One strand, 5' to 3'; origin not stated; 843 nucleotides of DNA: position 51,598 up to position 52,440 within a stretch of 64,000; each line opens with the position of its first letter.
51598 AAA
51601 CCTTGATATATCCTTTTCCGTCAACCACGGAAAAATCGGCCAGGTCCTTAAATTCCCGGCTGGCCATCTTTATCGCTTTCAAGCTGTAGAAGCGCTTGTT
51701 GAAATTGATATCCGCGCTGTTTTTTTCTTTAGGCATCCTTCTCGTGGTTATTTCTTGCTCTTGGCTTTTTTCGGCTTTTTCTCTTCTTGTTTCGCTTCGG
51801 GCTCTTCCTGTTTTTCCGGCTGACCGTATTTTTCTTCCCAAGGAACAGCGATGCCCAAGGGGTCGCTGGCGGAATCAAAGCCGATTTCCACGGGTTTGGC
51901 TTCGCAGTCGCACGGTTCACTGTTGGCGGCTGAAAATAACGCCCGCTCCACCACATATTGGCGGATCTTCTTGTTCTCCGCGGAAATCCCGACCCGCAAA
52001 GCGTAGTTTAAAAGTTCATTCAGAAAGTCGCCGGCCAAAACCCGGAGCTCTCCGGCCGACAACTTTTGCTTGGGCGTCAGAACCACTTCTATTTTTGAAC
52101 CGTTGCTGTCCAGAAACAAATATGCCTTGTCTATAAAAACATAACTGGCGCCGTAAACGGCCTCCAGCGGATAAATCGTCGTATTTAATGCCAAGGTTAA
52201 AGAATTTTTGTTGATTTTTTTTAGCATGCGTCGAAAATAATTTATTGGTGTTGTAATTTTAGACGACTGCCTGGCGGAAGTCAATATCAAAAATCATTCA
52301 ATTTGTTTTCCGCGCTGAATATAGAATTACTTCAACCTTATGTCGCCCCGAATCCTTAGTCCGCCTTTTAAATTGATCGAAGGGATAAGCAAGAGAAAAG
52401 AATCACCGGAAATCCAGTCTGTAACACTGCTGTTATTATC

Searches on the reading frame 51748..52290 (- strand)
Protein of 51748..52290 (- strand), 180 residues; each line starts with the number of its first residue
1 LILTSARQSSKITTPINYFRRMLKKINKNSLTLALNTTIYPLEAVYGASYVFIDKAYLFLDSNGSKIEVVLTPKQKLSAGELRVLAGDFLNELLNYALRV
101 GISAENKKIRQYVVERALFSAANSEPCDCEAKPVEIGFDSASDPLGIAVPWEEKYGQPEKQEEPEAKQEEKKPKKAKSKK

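Call 5: search_protein_families(library=pfam, proteins=[window:51748-52290:-], max_evalue=0.01)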
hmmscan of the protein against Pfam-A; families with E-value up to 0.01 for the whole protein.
window:51748-52290:- (180 aa): 0 families

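Call 11: search_protein_families(library=ncbifam, proteins=[window:51748-52290:-], max_evalue=0.001)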
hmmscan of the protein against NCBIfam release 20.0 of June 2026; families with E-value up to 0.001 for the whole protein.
window:51748-52290:- (180 aa): 2 families
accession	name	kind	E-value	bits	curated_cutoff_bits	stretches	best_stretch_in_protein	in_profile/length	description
TIGR03976.1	chp_LLNDYxLRE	equivalog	1.5e-16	60.6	50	1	35-122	1-88/90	His-Xaa-Ser system protein HxsD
NF038315.1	HxsD_rel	equivalog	0.00045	20.4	41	1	33-98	1-58/62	HxsD-like protein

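Call 54: search_protein_families(library=padloc, proteins=[window:51748-52290:-], max_evalue=0.001)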
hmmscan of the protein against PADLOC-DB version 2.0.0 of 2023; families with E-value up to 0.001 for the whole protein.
window:51748-52290:- (180 aa): 0 families

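Call 68: search_protein_families(library=pfam, proteins=[window:51748-52290:-], max_evalue=0.5)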
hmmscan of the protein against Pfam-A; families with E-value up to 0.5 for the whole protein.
window:51748-52290:- (180 aa): 0 families
